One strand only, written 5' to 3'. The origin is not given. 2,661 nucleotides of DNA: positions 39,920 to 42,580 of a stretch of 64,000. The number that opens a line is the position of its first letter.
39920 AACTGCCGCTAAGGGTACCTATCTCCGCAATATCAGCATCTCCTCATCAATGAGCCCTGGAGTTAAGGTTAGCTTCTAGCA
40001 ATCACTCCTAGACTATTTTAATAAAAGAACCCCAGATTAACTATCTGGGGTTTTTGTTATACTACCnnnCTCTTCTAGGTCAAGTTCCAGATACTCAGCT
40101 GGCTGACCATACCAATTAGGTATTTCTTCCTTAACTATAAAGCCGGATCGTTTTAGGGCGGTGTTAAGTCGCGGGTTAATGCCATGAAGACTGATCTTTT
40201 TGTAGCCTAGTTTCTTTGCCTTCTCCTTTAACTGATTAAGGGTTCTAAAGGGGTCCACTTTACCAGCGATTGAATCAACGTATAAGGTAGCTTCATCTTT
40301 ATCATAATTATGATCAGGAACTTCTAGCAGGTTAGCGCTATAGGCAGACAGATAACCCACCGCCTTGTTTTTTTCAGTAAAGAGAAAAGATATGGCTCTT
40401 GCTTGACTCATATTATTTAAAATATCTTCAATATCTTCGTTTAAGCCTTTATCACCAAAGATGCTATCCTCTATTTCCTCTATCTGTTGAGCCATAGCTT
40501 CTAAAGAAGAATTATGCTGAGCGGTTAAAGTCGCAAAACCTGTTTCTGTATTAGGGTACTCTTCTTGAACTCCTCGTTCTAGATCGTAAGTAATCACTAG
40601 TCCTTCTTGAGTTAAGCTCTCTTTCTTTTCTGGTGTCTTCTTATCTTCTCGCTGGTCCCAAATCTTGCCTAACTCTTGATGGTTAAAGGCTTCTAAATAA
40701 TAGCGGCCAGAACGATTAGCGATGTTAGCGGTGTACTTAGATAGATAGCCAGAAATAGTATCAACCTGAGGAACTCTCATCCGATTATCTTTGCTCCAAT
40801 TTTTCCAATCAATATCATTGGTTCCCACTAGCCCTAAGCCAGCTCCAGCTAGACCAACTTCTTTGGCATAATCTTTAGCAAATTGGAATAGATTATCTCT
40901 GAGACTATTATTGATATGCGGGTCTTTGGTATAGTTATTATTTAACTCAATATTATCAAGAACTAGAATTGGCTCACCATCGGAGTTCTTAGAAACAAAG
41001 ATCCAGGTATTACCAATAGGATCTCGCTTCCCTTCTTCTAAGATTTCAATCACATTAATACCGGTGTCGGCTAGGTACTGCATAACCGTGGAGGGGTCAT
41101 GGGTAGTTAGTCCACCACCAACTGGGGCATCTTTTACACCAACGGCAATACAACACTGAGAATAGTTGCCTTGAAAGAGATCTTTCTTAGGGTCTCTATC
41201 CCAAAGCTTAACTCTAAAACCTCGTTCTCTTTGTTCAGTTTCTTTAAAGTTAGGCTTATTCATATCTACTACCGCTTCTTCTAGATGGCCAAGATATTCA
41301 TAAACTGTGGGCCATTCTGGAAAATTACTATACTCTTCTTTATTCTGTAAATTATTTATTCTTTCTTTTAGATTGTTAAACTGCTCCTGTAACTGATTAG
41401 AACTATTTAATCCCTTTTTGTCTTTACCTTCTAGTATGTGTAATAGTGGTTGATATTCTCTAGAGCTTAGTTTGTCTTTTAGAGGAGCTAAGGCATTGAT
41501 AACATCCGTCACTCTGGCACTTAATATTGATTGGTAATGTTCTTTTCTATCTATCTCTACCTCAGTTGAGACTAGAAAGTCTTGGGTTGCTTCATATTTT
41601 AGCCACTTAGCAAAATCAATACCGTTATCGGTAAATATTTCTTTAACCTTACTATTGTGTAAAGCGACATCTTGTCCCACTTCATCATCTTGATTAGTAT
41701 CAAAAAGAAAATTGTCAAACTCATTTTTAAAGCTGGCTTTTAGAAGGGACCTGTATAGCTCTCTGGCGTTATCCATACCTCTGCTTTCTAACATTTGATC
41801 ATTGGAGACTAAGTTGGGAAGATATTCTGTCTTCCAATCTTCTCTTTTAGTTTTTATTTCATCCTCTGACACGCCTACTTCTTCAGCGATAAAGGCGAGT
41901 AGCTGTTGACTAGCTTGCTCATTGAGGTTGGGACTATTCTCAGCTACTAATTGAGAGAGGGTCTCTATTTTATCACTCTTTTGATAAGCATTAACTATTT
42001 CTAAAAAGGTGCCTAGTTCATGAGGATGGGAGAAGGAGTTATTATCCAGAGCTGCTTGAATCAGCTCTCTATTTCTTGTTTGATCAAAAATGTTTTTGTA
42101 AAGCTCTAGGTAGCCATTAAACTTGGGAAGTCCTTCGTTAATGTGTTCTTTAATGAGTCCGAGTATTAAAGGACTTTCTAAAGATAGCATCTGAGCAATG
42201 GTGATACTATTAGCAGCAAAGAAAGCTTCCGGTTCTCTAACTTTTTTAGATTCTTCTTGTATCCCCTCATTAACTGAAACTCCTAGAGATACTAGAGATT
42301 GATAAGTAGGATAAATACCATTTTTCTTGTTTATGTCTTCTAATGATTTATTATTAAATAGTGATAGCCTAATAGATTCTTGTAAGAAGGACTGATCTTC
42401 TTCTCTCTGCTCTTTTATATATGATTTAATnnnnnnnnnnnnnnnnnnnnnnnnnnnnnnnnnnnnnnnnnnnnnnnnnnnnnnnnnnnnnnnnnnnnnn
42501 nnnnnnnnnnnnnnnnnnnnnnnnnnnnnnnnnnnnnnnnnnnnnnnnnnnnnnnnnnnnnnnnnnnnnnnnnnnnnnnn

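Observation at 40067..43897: Giant 1276-aa protein with ~11 near-identical 34/35-aa repeats whose variation is confined to a few positions, plus a GNAT-like C-terminus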

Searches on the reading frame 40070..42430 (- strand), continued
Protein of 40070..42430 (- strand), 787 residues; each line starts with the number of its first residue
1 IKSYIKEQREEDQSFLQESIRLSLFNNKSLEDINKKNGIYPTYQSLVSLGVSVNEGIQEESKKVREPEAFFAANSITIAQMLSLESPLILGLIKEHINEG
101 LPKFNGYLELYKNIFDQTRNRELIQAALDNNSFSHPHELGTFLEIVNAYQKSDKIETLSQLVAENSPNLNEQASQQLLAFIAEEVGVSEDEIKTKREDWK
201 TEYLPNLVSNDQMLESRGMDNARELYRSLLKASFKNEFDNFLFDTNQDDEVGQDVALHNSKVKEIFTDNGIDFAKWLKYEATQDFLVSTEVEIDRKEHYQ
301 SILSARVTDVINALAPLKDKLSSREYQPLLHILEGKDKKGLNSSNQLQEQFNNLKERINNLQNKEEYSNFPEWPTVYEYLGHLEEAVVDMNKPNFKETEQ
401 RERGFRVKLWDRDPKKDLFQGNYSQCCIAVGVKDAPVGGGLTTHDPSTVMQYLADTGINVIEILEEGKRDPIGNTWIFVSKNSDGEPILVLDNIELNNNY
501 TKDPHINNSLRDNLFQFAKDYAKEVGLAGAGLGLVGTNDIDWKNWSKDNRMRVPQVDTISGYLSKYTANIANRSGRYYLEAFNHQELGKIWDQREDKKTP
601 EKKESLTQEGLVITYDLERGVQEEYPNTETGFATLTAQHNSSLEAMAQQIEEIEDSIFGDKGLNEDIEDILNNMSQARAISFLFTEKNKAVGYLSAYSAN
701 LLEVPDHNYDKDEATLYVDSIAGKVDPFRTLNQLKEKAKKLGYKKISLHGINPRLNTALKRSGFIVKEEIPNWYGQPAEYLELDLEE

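Call 71: fold_search(model_id=the predicted structure, library=pdb)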
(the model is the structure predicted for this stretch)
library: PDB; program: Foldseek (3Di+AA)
matches with E <= 10: 424; with E <= 0.001: 0
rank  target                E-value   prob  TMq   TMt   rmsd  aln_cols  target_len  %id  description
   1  1tiq_A                2.1e-03  1.00  0.16  0.62   4.0       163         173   16  Crystal Structure of an Acetyltransferase (PaiA) in complex with CoA and DTT from Bacillus subtilis, Northeast Structu (released 2004-07-13)
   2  2bl1                  2.5e-03  1.00  0.15  0.60   4.2       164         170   15  Crystal structure of a putative phosphinothricin Acetyltransferase (PA4866) from Pseudomonas aeruginosa PAC1 (released 2005-09-21)
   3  4e2a_B                2.9e-03  1.00  0.14  0.49   6.5       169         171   12  Crystal Structure of the Putative acetyltransferase from Streptococcus mutans (released 2013-03-13)
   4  8osp_A                3.1e-03  1.00  0.14  0.54   5.8       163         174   13  GCN5-related N-Acetyltransferase from Lactobacillus curiae (released 2023-07-05)
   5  4e2a_A                3.2e-03  1.00  0.14  0.49   6.5       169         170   12  Crystal Structure of the Putative acetyltransferase from Streptococcus mutans (released 2013-03-13)
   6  9nij                  3.5e-03  1.00  0.16  0.56   4.6       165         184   12  Structure of the acyltransferase domain of NcdE, a multi-domain NRPS protein from nocardichelin biosynthesis (released 2025-07-09)
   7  4mbu_A                3.8e-03  1.00  0.16  0.64   4.1       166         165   19  Crystal structure of N-acetyltransferase from Staphylococcus aureus Mu50 (released 2014-09-03)
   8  3dr8_B                3.8e-03  1.00  0.15  0.60   4.3       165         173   16  Structure of yncA, a putative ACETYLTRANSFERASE from Salmonella typhimurium with its cofactor Acetyl-CoA (released 2008-08-12)
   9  3efa                  4.0e-03  1.00  0.14  0.65   4.4       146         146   12  Crystal structure of putative N-acetyltransferase from Lactobacillus plantarum (released 2008-09-23)
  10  9fpz_2                4.0e-03  1.00  0.15  0.58   4.5       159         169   21  Human NatA-MAP2 80S ribosome complex (released 2024-07-03)
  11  5icw_C                4.0e-03  1.00  0.15  0.56   4.5       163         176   18  Crystal structure of human NatF (hNaa60) homodimer bound to Coenzyme A (released 2016-06-22)
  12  5isv_B                4.2e-03  1.00  0.14  0.66   4.1       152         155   16  Crystal structure of the ribosomal-protein-S18-alanine N-acetyltransferase from Escherichia coli (released 2016-04-13)
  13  4m85_A                4.2e-03  1.00  0.13  0.45   8.1       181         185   16  Crystal structure of N-acetyltransferase from Staphylococcus aureus Mu50 (released 2014-09-17)
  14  2bsw                  4.5e-03  1.00  0.14  0.63   4.7       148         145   15  Crystal structure of a glyphosate-N-acetyltransferase obtained by DNA shuffling. (released 2005-06-08)
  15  9f1b_DC               4.7e-03  1.00  0.14  0.59   4.4       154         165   21  Mammalian ternary complex of a translating 80S ribosome, NAC and NatA/E (released 2024-08-21)
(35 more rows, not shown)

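Call 78: search_protein_families(library=padloc, proteins=[P0029, P0045, P0033, P0009], max_evalue=0.1)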
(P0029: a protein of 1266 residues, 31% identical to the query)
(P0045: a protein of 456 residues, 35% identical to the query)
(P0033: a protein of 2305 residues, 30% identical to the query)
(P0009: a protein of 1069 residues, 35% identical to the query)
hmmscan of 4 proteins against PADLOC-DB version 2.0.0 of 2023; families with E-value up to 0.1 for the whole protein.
P0029 (1266 aa): 1 family
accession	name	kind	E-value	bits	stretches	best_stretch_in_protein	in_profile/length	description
PDLC04702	PDC-M54A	-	1.1e-10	37.7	3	83-179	1215-1313/1621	-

P0045 (456 aa): 0 families

P0033 (2305 aa): 0 families

P0009 (1069 aa): 0 families

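Call 79: search_protein_families(library=ncbifam, proteins=[P0029, P0045, P0033, P0009, P0047, P0039, P0168], max_evalue=0.1)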
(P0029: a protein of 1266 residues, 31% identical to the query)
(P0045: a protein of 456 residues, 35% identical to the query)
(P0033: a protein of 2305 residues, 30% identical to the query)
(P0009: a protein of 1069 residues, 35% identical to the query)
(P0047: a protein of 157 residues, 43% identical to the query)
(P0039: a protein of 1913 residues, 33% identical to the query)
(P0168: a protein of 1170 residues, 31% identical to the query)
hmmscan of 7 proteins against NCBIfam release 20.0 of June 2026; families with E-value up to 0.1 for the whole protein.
P0029 (1266 aa): 7 families
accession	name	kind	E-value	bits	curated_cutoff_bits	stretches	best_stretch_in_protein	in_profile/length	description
NF045915.1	PhycobilmeDegNblB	equivalog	5.7e-18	65.2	300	3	114-304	8-188/214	phycobilisome degradation protein NblB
NF010374.0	PRK13800.1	equivalog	2.2e-15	56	1196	2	286-473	631-802/898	fumarate reductase/succinate dehydrogenase flavoprotein subunit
TIGR01575.1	rimI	equivalog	0.004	17.3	86.4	0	1112-1249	2-120/132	ribosomal protein S18-alanine N-acetyltransferase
NF006185.0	PRK08320.1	subfamily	0.0043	16.3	363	0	424-480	99-155/292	branched-chain amino acid aminotransferase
NF045662.1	DVU0298_fam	equivalog_domain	0.015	14.8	75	0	323-377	120-177/213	DVU0298 family protein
NF000224.3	AAC_6p_Acine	exception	0.04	13.9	225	0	1104-1162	3-61/146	AAC(6')-Ighjkrstuvwx family aminoglycoside N-acetyltransferase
NF043067.1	AAC_6p_group_E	equivalog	0.059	13.2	140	0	1111-1236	5-122/140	aminoglycoside 6'-N-acetyltransferase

P0045 (456 aa): 0 families

P0033 (2305 aa): 0 families

P0009 (1069 aa): 2 families
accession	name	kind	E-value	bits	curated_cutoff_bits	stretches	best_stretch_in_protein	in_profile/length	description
NF045915.1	PhycobilmeDegNblB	equivalog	0.00014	21.5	300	1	167-238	21-93/214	phycobilisome degradation protein NblB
NF010374.0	PRK13800.1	equivalog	0.0082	14.4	1196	1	117-236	630-739/898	fumarate reductase/succinate dehydrogenase flavoprotein subunit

P0047 (157 aa): 0 families

P0039 (1913 aa): 0 families

P0168 (1170 aa): 2 families
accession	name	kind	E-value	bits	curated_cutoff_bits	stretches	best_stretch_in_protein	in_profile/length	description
NF043067.1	AAC_6p_group_E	equivalog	0.0025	17.7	140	1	1046-1139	26-119/140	aminoglycoside 6'-N-acetyltransferase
TIGR01575.1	rimI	equivalog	0.0091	16.2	86.4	0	1018-1158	2-124/132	ribosomal protein S18-alanine N-acetyltransferase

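Call 89: search_protein_families(library=pfam, proteins=[P0037, P0039, P0044, P0073, P0087, P0109], max_evalue=0.5)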
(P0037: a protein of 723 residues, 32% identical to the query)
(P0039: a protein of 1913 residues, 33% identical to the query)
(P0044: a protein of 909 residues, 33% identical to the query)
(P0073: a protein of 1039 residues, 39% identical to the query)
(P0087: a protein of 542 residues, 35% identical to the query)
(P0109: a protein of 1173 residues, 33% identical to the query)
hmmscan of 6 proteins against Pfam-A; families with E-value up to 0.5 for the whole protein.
P0037 (723 aa): 0 families

P0039 (1913 aa): 1 family
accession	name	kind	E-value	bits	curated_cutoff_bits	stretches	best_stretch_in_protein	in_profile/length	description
PF13428.12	TPR_14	-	0.22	12.8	23.5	0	1383-1409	5-31/44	Tetratricopeptide repeat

P0044 (909 aa): 1 family
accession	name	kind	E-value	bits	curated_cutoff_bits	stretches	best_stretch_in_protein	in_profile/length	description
PF00990.26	GGDEF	-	0.075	13.2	23.8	0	771-805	39-73/161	Diguanylate cyclase, GGDEF domain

P0073 (1039 aa): 6 families
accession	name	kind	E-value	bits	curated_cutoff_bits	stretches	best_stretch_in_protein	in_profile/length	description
PF00583.31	Acetyltransf_1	-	1.7e-07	32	20.7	1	928-976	45-91/116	Acetyltransferase (GNAT) family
PF13508.13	Acetyltransf_7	-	3.3e-06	27.8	27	1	940-973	28-56/84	Acetyltransferase (GNAT) domain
PF13673.13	Acetyltransf_10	-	0.002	18.5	23.6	1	944-976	52-83/128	Acetyltransferase (GNAT) domain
PF14644.12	DUF4456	-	0.062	13.5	27.5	0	446-471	20-45/210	Domain of unknown function (DUF4456)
PF13527.13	Acetyltransf_9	-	0.1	13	25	1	943-976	71-104/127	Acetyltransferase (GNAT) domain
PF00300.27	His_Phos_1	-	0.2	11.7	21.7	1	436-535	43-141/194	Histidine phosphatase superfamily (branch 1)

P0087 (542 aa): 6 families
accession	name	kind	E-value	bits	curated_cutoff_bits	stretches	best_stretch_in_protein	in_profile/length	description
PF00583.31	Acetyltransf_1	-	2e-09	38.1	20.7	1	431-505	43-113/116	Acetyltransferase (GNAT) family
PF13508.13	Acetyltransf_7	-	5.2e-07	30.4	27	1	434-505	16-79/84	Acetyltransferase (GNAT) domain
PF13673.13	Acetyltransf_10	-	0.00034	21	23.6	1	435-485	41-87/128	Acetyltransferase (GNAT) domain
PF13527.13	Acetyltransf_9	-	0.0038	17.7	25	1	374-482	4-105/127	Acetyltransferase (GNAT) domain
PF10186.14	ATG14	-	0.061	12.8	33.2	1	7-163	32-168/347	Vacuolar sorting 38 and autophagy-related subunit 14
PF14542.12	Acetyltransf_CG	-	0.07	13.7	30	1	449-481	24-56/80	GCN5-related N-acetyl-transferase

P0109 (1173 aa): 8 families
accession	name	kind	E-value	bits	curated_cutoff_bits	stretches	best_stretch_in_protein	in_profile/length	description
PF00583.31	Acetyltransf_1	-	5.8e-08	33.5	20.7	1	1055-1112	41-93/116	Acetyltransferase (GNAT) family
PF13508.13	Acetyltransf_7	-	9.3e-05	23.2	27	1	1059-1112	12-58/84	Acetyltransferase (GNAT) domain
PF25526.1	LIP-1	-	0.0026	17.6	34.1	1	685-808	10-125/250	Liprin-alpha-like coiled coil domain 2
PF13673.13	Acetyltransf_10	-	0.0058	17.1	23.6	1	1063-1112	44-86/128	Acetyltransferase (GNAT) domain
PF09177.16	STX6_10_61_N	-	0.045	14.7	29.4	0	687-755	3-65/99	Syntaxin 6/10/61, N-terminal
PF13527.13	Acetyltransf_9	-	0.14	12.6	25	0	1004-1110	2-104/127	Acetyltransferase (GNAT) domain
PF00701.28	DHDPS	-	0.18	10.9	22.1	0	141-178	89-125/289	Dihydrodipicolinate synthetase family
PF15188.11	CCDC-167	-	0.48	11.2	27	1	589-640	2-53/84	Coiled-coil domain-containing protein 167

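Call 94: search_protein_families(library=phrogs, proteins=[P0045, P0087, P0033], max_evalue=0.01)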
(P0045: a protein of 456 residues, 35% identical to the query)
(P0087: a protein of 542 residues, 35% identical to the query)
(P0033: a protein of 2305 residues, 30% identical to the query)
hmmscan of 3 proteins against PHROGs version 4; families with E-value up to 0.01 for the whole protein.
P0045 (456 aa): 0 families

P0087 (542 aa): 2 families
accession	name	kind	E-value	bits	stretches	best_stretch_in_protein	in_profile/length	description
phrog_1249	-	other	5.1e-05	24.1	1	427-504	65-142/180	acetyltransferase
phrog_3810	-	other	0.001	20.1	0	429-482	69-118/155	acetyltransferase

P0033 (2305 aa): 0 families

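Call 95: find_encoding_contigs(protein=P0045, flank=6000, max_places=2)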
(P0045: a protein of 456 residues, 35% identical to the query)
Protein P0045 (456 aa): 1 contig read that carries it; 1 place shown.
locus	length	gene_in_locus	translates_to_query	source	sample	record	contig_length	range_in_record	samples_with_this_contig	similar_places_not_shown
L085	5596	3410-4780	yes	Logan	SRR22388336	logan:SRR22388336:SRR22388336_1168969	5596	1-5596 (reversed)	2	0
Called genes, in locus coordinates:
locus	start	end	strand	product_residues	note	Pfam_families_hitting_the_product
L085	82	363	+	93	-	-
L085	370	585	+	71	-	-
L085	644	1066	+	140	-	-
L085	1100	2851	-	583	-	PF07973:tRNA_SAD, PF00587:tRNA-synt_2b, PF03129:HGTP_anticodon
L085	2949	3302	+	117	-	-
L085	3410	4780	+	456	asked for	-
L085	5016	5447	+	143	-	-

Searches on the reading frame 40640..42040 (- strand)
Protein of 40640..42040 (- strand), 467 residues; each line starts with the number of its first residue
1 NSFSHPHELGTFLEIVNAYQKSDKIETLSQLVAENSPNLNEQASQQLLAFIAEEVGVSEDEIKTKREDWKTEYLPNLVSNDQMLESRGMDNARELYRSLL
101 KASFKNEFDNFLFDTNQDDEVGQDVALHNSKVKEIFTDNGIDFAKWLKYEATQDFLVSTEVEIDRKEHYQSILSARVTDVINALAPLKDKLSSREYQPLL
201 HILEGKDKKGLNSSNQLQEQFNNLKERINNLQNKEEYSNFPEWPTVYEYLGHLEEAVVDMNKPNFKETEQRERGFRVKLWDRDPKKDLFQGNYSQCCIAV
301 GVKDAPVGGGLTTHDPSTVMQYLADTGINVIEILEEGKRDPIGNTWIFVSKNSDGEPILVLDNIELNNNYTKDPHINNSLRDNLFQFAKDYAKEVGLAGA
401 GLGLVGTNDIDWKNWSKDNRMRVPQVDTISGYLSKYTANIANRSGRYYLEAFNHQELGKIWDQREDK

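Call 96: search_dna_similar(query=window:40640-42040:-, collection=phages, mode=protein, max_evalue=0.001, max_rows=10)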
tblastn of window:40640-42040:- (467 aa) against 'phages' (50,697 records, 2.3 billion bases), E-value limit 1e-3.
No match.

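Call 97: search_dna_similar(query=window:40640-42040:-, collection=plasmids, mode=protein, max_evalue=0.001, max_rows=10)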
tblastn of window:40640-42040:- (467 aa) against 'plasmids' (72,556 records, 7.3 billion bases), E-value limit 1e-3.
No match.
